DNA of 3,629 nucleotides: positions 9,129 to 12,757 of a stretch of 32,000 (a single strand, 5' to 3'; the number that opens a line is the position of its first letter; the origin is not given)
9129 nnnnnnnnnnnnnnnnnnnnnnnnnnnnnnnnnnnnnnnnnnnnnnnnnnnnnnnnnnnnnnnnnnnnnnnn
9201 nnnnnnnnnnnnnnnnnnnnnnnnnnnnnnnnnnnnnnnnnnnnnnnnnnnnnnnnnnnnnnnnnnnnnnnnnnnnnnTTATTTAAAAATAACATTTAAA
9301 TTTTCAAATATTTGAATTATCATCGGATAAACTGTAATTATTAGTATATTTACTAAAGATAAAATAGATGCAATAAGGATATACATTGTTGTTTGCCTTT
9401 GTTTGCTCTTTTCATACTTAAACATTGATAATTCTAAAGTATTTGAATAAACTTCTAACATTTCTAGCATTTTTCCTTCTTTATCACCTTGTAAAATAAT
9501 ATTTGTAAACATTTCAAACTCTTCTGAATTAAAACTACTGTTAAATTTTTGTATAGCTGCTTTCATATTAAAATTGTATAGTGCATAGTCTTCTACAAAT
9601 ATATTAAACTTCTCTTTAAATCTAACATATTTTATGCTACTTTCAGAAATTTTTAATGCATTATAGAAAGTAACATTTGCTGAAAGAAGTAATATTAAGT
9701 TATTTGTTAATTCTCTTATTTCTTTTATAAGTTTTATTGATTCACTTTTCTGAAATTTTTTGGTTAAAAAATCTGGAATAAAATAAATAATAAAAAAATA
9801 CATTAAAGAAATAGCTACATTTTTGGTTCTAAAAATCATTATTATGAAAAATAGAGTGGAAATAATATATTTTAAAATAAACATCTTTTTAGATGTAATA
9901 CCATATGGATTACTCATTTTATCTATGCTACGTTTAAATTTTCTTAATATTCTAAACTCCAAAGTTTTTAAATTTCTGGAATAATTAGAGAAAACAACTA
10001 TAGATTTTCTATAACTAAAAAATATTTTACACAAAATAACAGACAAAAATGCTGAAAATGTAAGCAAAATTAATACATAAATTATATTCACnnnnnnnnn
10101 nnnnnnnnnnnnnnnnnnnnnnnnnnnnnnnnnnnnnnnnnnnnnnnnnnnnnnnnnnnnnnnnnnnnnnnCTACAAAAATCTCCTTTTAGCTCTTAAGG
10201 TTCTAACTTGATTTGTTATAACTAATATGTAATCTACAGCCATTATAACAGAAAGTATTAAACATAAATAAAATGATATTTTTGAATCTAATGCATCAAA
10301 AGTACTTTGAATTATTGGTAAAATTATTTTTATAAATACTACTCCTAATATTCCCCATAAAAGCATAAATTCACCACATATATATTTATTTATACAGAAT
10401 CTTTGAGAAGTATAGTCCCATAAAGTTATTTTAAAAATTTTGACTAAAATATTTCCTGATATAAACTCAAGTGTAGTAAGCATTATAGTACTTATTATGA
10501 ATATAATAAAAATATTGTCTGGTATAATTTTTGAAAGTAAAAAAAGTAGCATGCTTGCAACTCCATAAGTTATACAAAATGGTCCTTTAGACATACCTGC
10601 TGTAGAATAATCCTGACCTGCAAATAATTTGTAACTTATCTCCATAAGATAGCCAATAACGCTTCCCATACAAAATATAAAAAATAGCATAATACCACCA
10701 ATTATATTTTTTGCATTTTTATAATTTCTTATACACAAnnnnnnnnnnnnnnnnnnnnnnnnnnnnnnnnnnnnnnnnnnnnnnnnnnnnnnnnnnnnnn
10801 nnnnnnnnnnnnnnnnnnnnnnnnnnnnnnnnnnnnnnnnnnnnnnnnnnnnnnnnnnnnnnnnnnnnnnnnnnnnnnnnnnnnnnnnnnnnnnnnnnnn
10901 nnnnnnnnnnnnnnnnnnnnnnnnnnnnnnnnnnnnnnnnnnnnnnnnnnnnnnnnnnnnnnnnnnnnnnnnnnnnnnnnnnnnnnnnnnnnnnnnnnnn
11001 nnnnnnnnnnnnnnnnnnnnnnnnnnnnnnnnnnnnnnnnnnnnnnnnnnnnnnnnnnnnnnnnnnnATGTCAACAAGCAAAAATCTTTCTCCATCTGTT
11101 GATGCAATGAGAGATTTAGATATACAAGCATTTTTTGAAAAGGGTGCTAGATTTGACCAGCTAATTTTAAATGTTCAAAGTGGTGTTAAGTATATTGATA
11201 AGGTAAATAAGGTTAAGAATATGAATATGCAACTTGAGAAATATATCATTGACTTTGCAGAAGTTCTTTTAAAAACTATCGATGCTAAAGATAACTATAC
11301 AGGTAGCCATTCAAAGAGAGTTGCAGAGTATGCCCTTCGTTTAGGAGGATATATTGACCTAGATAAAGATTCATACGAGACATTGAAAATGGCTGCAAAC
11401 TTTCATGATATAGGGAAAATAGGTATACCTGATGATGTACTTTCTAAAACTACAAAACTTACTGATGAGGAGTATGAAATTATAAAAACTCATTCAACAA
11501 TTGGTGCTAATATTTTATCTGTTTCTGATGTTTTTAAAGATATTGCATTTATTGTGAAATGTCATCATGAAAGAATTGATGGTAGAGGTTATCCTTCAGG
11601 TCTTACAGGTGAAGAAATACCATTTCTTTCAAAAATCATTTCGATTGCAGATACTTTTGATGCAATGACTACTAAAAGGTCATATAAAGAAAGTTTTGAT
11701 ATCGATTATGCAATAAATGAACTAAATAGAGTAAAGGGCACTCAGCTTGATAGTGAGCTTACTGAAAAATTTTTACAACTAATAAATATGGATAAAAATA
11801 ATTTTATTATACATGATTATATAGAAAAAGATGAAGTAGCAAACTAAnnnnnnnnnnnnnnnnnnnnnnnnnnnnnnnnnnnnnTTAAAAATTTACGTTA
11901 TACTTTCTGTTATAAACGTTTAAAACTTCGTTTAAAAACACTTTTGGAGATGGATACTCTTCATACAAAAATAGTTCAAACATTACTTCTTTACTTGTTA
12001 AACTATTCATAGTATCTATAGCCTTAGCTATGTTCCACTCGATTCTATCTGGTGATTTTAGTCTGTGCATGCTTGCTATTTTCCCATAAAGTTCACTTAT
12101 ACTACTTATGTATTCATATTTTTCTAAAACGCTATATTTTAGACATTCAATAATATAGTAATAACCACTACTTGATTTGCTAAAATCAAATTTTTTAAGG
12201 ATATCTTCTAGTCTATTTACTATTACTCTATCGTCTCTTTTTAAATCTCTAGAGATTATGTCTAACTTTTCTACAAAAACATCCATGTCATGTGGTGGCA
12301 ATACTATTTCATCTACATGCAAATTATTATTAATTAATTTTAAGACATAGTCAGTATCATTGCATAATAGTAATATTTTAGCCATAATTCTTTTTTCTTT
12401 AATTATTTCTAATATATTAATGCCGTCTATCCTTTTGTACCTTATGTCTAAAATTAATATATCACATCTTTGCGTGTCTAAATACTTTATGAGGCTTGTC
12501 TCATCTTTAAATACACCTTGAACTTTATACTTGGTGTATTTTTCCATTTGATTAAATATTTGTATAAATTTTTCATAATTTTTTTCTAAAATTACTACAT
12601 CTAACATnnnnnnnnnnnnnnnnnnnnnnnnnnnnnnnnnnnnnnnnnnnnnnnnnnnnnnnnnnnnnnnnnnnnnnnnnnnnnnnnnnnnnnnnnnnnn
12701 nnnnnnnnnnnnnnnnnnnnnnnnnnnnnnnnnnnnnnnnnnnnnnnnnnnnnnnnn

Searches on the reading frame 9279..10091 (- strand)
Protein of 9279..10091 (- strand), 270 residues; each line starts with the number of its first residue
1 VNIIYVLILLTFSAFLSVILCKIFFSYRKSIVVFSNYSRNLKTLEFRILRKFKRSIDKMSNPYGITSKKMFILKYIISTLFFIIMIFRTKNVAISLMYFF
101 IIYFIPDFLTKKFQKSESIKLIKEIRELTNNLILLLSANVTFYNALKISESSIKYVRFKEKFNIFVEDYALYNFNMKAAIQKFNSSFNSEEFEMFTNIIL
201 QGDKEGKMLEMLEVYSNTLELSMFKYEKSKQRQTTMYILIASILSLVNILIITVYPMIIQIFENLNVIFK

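Call 48: search_protein_families(library=pfam, proteins=[window:9279-10091:-])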
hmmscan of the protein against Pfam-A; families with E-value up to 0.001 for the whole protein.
window:9279-10091:- (270 aa): 1 family
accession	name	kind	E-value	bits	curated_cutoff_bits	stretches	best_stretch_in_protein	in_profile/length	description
PF00482.28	T2SSF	-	8.1e-06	26.3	25.2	1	129-254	2-122/125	Type II secretion system (T2SS), protein F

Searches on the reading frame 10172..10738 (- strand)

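Call 48: search_protein_families(library=pfam, proteins=[window:10172-10738:-])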
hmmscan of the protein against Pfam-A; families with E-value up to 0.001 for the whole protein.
window:10172-10738:- (188 aa): 1 family
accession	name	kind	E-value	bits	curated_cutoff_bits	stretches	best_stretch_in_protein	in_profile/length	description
PF06541.16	ABC_trans_CmpB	-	2.6e-34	119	25.9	1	20-172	1-149/151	Putative ABC-transporter type IV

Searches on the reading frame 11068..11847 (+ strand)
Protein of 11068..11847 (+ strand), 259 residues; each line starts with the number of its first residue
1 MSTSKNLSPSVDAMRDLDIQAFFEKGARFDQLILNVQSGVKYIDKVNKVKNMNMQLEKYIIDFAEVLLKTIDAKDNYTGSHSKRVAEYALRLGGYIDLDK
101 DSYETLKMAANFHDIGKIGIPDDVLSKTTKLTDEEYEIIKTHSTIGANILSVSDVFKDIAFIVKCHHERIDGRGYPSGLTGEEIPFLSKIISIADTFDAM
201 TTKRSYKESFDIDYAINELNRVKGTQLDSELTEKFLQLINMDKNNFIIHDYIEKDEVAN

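Call 48: search_protein_families(library=pfam, proteins=[window:11068-11847:+])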
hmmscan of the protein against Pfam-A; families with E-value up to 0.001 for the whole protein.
window:11068-11847:+ (259 aa): 2 families
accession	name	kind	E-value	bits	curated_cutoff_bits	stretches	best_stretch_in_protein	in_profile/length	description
PF13487.12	HD_5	-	1.1e-36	126.6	27.2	1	66-231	2-170/170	HD domain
PF01966.28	HD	-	3.3e-20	73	22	1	79-200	2-116/116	HD domain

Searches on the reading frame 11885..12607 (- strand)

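Call 48: search_protein_families(library=pfam, proteins=[window:11885-12607:-])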
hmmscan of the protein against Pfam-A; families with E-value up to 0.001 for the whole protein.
window:11885-12607:- (240 aa): 2 families
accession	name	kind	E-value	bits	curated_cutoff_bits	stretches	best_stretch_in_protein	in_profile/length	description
PF00072.30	Response_reg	-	4.2e-08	33.8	30.2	1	14-113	10-108/111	Response regulator receiver domain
PF08769.17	Spo0A_C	-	3.6e-07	30.6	25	1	135-216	3-83/104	Sporulation initiation factor Spo0A C terminal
